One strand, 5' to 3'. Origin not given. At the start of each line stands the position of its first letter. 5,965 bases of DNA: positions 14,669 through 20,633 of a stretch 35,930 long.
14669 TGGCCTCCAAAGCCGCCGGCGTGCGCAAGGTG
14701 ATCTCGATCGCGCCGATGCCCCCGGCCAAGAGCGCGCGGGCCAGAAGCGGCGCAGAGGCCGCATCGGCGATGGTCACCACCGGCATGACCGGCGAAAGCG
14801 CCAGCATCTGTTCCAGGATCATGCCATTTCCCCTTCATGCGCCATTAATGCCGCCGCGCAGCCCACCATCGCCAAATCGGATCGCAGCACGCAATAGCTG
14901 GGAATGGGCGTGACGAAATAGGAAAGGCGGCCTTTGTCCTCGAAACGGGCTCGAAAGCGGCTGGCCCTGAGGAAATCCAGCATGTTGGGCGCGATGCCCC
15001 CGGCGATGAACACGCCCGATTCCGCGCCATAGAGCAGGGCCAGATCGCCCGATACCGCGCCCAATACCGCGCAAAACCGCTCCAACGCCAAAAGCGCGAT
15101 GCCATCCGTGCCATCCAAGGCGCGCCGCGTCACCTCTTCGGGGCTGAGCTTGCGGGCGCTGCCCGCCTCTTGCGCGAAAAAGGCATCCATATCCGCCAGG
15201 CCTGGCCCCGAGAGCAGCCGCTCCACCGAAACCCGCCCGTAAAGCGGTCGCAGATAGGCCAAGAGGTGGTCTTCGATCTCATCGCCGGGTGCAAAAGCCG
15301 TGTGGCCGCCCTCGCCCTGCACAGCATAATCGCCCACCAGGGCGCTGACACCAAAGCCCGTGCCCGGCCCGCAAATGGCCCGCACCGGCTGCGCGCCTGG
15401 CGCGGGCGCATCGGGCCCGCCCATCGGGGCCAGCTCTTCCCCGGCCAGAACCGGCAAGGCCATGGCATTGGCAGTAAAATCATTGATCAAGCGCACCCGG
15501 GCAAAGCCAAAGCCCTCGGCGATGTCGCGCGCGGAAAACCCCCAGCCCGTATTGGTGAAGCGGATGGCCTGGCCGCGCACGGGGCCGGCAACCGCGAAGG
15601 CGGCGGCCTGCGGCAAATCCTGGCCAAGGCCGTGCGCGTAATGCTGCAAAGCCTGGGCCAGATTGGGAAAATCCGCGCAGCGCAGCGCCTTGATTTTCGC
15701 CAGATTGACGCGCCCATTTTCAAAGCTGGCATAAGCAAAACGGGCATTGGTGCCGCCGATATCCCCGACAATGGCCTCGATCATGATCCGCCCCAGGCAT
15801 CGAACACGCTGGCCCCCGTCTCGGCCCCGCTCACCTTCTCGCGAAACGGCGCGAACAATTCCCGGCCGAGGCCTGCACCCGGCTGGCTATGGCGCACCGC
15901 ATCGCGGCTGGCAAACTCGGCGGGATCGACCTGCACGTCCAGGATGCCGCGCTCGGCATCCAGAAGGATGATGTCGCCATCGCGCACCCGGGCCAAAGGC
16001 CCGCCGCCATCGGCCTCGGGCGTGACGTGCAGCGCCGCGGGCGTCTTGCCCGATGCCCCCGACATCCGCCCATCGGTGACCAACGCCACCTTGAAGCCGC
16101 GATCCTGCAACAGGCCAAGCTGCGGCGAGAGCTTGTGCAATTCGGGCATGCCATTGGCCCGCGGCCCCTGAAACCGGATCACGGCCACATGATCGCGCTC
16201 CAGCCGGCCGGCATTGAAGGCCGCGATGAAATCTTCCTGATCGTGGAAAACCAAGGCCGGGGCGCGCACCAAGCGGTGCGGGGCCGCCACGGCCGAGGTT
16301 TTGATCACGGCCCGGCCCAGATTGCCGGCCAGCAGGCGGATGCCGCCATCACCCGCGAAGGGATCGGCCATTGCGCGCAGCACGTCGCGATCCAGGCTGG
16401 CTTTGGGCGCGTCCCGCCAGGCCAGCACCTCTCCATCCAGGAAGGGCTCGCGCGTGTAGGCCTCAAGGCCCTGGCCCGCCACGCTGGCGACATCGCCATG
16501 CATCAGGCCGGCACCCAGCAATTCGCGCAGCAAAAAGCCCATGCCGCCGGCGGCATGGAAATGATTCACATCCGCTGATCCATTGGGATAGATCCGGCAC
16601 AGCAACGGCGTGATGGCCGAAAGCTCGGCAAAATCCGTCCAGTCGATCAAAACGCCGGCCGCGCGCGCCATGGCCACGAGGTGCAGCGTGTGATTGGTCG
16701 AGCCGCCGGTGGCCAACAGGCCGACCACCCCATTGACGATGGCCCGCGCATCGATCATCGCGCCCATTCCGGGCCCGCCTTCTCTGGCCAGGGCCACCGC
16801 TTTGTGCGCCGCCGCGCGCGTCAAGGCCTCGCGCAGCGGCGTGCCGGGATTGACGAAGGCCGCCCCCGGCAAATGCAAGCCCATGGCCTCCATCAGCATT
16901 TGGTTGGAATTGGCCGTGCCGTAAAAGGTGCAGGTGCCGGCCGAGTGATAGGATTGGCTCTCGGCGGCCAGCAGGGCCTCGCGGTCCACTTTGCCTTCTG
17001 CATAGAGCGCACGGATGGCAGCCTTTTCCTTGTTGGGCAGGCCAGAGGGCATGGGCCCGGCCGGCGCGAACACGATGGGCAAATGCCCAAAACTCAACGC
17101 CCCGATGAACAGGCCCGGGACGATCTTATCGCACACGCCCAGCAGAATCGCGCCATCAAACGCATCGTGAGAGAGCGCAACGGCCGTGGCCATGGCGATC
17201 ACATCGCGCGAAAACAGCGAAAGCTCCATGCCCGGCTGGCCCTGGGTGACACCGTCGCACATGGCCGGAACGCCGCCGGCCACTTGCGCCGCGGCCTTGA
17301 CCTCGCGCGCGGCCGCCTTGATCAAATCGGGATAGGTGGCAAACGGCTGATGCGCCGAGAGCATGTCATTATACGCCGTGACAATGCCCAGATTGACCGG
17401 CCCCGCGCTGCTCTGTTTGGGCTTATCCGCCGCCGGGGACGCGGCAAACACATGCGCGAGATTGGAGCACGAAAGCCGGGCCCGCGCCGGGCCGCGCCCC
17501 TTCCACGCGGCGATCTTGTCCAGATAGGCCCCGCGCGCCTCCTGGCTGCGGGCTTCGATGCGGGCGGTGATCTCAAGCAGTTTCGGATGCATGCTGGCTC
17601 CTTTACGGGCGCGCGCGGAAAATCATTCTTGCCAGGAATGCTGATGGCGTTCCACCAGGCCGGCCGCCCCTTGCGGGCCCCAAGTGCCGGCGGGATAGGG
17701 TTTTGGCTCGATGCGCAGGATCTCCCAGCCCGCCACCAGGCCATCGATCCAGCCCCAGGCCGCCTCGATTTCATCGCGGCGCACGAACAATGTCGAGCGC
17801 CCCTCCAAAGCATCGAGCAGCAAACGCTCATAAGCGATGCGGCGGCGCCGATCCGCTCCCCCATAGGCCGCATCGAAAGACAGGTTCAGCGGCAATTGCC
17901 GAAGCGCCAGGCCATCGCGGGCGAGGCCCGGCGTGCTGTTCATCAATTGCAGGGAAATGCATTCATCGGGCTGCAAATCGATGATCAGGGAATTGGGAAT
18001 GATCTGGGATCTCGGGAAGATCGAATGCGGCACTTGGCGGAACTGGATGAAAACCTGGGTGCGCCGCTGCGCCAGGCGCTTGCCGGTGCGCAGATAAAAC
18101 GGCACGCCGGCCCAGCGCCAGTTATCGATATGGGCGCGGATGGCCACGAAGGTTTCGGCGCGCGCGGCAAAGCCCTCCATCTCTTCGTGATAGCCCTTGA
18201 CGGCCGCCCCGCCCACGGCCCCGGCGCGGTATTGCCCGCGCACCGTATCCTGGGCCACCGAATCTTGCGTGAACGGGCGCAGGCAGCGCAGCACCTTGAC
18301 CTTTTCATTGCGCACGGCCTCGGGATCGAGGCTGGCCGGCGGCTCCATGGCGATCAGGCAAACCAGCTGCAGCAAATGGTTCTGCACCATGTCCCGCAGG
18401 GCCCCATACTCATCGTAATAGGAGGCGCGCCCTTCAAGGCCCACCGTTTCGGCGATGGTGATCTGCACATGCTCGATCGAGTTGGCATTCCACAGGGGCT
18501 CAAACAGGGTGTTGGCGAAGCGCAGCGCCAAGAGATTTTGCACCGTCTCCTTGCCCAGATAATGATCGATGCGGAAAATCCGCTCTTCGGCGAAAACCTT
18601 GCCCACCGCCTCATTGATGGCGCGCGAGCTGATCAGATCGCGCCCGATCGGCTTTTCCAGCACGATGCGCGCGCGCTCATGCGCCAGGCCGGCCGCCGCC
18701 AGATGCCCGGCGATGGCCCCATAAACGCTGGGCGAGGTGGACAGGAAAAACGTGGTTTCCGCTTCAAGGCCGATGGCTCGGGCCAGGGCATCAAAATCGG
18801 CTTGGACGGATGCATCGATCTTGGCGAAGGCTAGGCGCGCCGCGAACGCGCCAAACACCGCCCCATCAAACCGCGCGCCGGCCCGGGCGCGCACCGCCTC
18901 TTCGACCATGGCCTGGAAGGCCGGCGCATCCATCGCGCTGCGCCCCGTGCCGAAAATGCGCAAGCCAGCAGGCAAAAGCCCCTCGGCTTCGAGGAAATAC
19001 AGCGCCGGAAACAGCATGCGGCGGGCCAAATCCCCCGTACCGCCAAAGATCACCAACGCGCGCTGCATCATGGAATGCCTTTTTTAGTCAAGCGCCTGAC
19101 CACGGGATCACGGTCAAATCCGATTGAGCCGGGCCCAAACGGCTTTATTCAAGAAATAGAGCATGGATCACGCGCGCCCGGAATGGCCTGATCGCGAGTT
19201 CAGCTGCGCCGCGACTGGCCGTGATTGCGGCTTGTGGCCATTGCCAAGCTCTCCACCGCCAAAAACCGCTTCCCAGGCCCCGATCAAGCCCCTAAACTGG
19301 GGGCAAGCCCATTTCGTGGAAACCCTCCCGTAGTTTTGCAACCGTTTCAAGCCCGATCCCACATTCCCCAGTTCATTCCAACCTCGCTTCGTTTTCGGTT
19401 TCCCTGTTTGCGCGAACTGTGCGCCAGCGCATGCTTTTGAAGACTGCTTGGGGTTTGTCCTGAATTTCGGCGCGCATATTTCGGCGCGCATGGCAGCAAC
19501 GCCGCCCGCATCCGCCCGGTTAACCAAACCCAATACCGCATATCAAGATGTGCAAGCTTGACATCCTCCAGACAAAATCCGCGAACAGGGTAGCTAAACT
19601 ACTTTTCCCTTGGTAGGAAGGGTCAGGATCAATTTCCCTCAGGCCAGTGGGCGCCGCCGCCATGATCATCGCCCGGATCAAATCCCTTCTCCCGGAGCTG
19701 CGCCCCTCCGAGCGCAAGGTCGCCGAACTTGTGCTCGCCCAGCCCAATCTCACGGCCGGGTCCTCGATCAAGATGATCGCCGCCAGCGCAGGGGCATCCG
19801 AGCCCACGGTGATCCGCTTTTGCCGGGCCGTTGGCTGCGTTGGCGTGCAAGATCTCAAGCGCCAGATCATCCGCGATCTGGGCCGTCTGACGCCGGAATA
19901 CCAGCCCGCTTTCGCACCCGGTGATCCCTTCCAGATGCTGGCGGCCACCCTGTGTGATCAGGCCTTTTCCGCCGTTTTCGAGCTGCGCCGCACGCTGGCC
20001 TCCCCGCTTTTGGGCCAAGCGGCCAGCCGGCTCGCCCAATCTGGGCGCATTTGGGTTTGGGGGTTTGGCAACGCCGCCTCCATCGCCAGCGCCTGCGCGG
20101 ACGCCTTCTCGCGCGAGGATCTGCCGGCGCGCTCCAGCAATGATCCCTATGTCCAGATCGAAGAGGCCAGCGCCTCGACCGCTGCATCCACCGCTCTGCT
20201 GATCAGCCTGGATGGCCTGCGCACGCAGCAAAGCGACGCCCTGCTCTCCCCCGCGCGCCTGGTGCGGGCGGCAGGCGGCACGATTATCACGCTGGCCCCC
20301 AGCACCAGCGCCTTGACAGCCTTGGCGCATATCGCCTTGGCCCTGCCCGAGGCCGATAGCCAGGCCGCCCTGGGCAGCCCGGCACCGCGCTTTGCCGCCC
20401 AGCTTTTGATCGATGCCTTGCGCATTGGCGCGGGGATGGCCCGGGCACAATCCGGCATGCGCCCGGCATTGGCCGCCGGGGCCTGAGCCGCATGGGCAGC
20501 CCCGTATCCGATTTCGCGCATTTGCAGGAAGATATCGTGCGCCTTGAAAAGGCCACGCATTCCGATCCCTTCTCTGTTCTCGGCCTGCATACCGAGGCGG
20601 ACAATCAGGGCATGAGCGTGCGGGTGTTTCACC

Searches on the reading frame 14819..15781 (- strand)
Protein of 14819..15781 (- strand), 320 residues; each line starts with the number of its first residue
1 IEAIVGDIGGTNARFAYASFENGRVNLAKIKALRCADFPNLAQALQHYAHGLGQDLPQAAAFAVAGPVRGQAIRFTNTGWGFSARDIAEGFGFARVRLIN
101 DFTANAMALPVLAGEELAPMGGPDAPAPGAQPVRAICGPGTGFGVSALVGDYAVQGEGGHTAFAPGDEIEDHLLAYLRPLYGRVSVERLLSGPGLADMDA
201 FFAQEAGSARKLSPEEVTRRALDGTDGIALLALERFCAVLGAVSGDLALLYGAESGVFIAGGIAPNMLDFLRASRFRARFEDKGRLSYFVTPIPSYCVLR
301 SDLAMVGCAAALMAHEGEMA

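Call 4: search_protein_families(library=pfam, proteins=[window:14819-15781:-], max_evalue=0.01)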
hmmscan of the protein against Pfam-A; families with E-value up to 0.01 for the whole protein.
window:14819-15781:- (320 aa): 1 family
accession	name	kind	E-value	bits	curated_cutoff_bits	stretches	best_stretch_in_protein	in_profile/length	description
PF02685.22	Glucokinase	-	1.1e-93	314.2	22.1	1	4-313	1-312/314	Glucokinase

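Call 5: search_protein_families(library=ncbifam, proteins=[window:14819-15781:-], max_evalue=0.01)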
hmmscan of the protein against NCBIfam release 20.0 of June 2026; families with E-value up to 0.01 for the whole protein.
window:14819-15781:- (320 aa): 7 families
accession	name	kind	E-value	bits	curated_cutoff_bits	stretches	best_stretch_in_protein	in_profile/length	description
NF001416.0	PRK00292.1-3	equivalog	7.4e-91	304.8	383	1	3-314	13-333/339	glucokinase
TIGR00749.1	glk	equivalog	5e-81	272.4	225.45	1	4-308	1-314/315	glucokinase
NF001414.0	PRK00292.1-1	equivalog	1.4e-73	248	502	1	3-315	5-316/321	glucokinase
NF010701.0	PRK14101.1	equivalog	1.8e-71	241.2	920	1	4-314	21-330/638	bifunctional transcriptional regulator/glucokinase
NF001415.0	PRK00292.1-2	equivalog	7.2e-68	229.3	333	1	3-313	4-342/346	glucokinase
NF001417.0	PRK00292.1-4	equivalog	8e-62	208.9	468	1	4-310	16-322/342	glucokinase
NF009073.0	PRK12408.1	subfamily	2.3e-60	204.5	240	1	4-316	19-336/338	glucokinase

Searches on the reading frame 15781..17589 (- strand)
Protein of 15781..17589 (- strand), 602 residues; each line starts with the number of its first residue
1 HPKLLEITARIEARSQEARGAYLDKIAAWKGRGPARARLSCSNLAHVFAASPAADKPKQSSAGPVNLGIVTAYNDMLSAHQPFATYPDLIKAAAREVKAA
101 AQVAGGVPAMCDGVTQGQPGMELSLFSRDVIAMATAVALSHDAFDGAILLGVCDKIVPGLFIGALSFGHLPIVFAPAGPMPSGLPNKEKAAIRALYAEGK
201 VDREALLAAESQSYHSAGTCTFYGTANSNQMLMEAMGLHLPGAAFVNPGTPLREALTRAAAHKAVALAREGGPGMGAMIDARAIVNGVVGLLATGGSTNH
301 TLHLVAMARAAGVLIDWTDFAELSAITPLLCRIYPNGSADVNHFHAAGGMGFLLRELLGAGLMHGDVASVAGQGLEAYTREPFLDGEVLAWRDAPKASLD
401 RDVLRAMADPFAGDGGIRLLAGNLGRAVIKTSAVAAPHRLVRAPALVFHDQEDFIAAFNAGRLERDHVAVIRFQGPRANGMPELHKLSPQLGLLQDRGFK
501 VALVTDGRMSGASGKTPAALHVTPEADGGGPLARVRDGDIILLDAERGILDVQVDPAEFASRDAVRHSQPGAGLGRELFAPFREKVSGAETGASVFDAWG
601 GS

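Call 4: search_protein_families(library=pfam, proteins=[window:15781-17589:-], max_evalue=0.01)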
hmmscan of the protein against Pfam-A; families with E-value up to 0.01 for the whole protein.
window:15781-17589:- (602 aa): 2 families
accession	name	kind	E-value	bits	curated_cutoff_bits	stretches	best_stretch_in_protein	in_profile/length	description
PF00920.27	ILVD_EDD_N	-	2.6e-95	319.7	27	1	67-376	4-314/316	Dihydroxy-acid/6-phosphogluconate dehydratase N-terminal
PF24877.1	ILV_EDD_C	-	4.4e-54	183.2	27.7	1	402-593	1-191/191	Dihydroxy-acid/6-phosphogluconate dehydratase C-terminal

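Call 5: search_protein_families(library=ncbifam, proteins=[window:15781-17589:-], max_evalue=0.01)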
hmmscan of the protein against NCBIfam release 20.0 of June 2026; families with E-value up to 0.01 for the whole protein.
window:15781-17589:- (602 aa): 8 families
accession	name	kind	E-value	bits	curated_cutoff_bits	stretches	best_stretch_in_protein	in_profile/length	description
TIGR01196.1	edd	equivalog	1.9e-288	957.7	708.25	1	1-596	1-600/601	phosphogluconate dehydratase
NF002068.0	PRK00911.1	subfamily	1.1e-101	341.1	644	1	67-594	38-554/559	dihydroxy-acid dehydratase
TIGR00110.1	ilvD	equivalog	1.2e-92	311.3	618.15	1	67-593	21-539/543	dihydroxy-acid dehydratase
NF004784.0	PRK06131.1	subfamily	1.5e-85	287.8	539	1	67-594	46-559/576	dihydroxy-acid dehydratase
NF009560.0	PRK13017.1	subfamily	3.4e-72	243.5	684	1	67-567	49-548/595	dihydroxy-acid dehydratase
NF009559.0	PRK13016.1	equivalog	1.1e-69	235.2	882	1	67-594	46-560/578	L-arabinonate dehydratase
NF009103.0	PRK12448.1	equivalog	1.2e-63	215.3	710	2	68-377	38-359/616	dihydroxy-acid dehydratase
TIGR03432.1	yjhG_yagF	hypoth_equivalog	1.2e-49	168.9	808.15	1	89-555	89-575/640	YjhG/YagF family D-xylonate dehydratase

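Call 28: list_cluster_members(proteins=[P0004, P0008, P0002, window:15781-17589:-, window:17623-19068:-, window:32312-34009:-])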
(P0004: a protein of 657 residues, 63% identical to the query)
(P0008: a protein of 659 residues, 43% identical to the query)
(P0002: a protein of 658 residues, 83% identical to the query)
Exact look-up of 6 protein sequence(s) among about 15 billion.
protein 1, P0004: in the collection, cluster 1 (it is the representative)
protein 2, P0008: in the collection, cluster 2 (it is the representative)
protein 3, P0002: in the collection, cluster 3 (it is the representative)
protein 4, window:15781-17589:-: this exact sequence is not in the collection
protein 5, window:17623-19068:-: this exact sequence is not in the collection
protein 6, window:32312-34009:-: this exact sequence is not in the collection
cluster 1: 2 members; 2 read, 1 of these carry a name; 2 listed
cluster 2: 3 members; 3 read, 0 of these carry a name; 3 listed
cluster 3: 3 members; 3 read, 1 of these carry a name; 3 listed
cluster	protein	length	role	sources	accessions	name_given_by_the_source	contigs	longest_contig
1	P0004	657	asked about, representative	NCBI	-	-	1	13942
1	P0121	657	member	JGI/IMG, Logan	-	1,4-alpha-glucan branching enzyme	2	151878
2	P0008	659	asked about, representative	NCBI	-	-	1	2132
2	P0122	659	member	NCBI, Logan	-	-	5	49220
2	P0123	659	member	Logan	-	-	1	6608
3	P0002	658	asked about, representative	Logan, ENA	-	-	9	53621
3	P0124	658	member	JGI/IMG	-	1,4-alpha-glucan branching enzyme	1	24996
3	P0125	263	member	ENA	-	-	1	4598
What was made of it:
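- Tried and rejected: Cluster-member look-up for organism names (call 28).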

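Call 63: find_homologous_proteins(query=window:15781-17589:-, max_evalue=1e-100)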
Query window:15781-17589:- (602 aa): 8000 proteins with E <= 1e-100 among 8000 candidates; the best 120 are listed.
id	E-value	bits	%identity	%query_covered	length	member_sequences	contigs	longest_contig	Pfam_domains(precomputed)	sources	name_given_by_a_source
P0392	0.0e+0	1314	99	100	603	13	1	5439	PF24877.2,PF00920.28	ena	-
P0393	0.0e+0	1196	90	99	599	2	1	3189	PF24877.2,PF00920.28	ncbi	-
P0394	0.0e+0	1183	90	99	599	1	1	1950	PF24877.2,PF00920.28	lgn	-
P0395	0.0e+0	1167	88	99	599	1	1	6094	PF24877.2,PF00920.28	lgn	-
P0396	0.0e+0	1150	87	99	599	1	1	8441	PF24877.2,PF00920.28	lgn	-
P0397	0.0e+0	1061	79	99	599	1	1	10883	PF24877.2,PF00920.28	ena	-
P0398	0.0e+0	1060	79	99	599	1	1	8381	PF24877.2,PF00920.28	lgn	-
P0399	0.0e+0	1058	79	99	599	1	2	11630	PF24877.2,PF00920.28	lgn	-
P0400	0.0e+0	1027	77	100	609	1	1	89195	PF24877.2,PF00920.28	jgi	-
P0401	0.0e+0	1021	76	100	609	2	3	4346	PF24877.2,PF00920.28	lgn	-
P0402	7.8e-288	974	75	99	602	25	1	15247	PF24877.2,PF00920.28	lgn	-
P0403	7.2e-283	958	72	99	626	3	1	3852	PF24877.2,PF00920.28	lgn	-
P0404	8.9e-276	934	71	99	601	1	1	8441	PF24877.2,PF00920.28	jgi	jgi:phosphogluconate dehydratase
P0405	1.2e-275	934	71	99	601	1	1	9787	PF24877.2,PF00920.28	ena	-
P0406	1.8e-274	930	70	99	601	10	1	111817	PF24877.2,PF00920.28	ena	-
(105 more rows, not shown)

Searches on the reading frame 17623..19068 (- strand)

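Call 4: search_protein_families(library=pfam, proteins=[window:17623-19068:-], max_evalue=0.01)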
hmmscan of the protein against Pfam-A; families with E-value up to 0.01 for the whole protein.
window:17623-19068:- (481 aa): 2 families
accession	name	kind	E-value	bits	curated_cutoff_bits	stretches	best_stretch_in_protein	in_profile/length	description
PF02781.21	G6PD_C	-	2.1e-115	385.3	27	1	180-480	1-296/296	Glucose-6-phosphate dehydrogenase, C-terminal domain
PF00479.28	G6PD_N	-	3e-51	175.1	22.1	1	6-178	1-183/183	Glucose-6-phosphate dehydrogenase, NAD binding domain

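Call 5: search_protein_families(library=ncbifam, proteins=[window:17623-19068:-], max_evalue=0.01)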
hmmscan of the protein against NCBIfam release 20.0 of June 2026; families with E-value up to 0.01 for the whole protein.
window:17623-19068:- (481 aa): 3 families
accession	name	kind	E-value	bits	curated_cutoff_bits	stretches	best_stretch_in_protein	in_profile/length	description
TIGR00871.1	zwf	equivalog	5.4e-164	546.5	400.6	1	3-481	3-485/486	glucose-6-phosphate dehydrogenase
NF009492.0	PRK12853.1-3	equivalog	1.4e-127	426.6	428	1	3-476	10-468/472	glucose-6-phosphate dehydrogenase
NF004331.0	PRK05722.2-1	equivalog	3.9e-71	240.5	622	1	4-348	5-329/425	glucose-6-phosphate dehydrogenase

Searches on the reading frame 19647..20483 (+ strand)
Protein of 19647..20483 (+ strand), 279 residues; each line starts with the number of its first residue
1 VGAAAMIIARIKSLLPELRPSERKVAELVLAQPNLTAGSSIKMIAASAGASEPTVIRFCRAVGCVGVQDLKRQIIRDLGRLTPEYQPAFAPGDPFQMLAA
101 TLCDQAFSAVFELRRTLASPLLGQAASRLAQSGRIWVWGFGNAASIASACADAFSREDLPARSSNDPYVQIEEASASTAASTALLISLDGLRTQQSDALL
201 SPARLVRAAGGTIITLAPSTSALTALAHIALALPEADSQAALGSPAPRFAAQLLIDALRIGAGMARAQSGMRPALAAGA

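Call 4: search_protein_families(library=pfam, proteins=[window:19647-20483:+], max_evalue=0.01)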
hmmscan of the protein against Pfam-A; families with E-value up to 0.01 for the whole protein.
window:19647-20483:+ (279 aa): 1 family
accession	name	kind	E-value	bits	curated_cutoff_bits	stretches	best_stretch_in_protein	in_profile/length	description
PF01418.23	HTH_6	-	2.3e-16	60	28.3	1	8-78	4-74/77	Helix-turn-helix domain, rpiR family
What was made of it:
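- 19647..20486 (+): RpiR/HexR-type regulator; its stop lies 5 nt before the pseudo-GlgB start, and it is divergent from zwf. HTH_6 (call 4).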

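Call 5: search_protein_families(library=ncbifam, proteins=[window:19647-20483:+], max_evalue=0.01)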
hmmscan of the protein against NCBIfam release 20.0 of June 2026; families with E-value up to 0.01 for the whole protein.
window:19647-20483:+ (279 aa): 6 families
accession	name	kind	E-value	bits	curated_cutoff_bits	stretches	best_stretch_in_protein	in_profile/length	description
NF010701.0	PRK14101.1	equivalog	8.3e-35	120.1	920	1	2-269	338-601/638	bifunctional transcriptional regulator/glucokinase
NF008451.0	PRK11302.1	subfamily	3.9e-31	108.6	296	1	7-267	3-259/286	transcriptional regulator HexR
NF040776.2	AlsR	equivalog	5.7e-19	68.1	400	1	7-260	4-254/279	transcriptional repressor AlsR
NF008458.0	PRK11337.1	equivalog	1.9e-16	59.9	378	1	6-260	15-266/293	MurR/RpiR family transcriptional regulator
NF008590.0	PRK11557.1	equivalog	2.2e-10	40.4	355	1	8-228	4-225/282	MurR/RpiR family transcriptional regulator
NF046014.1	sap1_reg_SapR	equivalog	6.9e-05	22.4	500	1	11-74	5-68/295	sap1 transcriptional regulator SapR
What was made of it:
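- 19647..20486 (+): The HexR subfamily model scores 108 bits against a cut-off of 296 (call 5).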

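Call 79: search_solved_structures(query=window:19647-20483:+, max_evalue=0.001, show_alignments=1)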
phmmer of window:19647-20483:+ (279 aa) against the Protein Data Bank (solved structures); distinct sequences matched with E-value up to 0.001: 5.
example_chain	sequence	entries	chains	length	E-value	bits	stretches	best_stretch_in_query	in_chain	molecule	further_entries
8ju9_A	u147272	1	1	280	1.2e-34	123.3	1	13-267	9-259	Probable transcriptional regulator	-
8k3b_A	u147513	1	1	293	1.4e-34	123.1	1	13-267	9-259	MurR/RpiR family transcriptional regulator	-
2o3f_A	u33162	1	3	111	1.2e-13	54.6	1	8-108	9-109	Putative HTH-type transcriptional regulator ybbH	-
4ivn_A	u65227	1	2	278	5.7e-06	29.4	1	1-258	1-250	Transcriptional regulator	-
3cmu_A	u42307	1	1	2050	0.00098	22.1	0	18-48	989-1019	Protein recA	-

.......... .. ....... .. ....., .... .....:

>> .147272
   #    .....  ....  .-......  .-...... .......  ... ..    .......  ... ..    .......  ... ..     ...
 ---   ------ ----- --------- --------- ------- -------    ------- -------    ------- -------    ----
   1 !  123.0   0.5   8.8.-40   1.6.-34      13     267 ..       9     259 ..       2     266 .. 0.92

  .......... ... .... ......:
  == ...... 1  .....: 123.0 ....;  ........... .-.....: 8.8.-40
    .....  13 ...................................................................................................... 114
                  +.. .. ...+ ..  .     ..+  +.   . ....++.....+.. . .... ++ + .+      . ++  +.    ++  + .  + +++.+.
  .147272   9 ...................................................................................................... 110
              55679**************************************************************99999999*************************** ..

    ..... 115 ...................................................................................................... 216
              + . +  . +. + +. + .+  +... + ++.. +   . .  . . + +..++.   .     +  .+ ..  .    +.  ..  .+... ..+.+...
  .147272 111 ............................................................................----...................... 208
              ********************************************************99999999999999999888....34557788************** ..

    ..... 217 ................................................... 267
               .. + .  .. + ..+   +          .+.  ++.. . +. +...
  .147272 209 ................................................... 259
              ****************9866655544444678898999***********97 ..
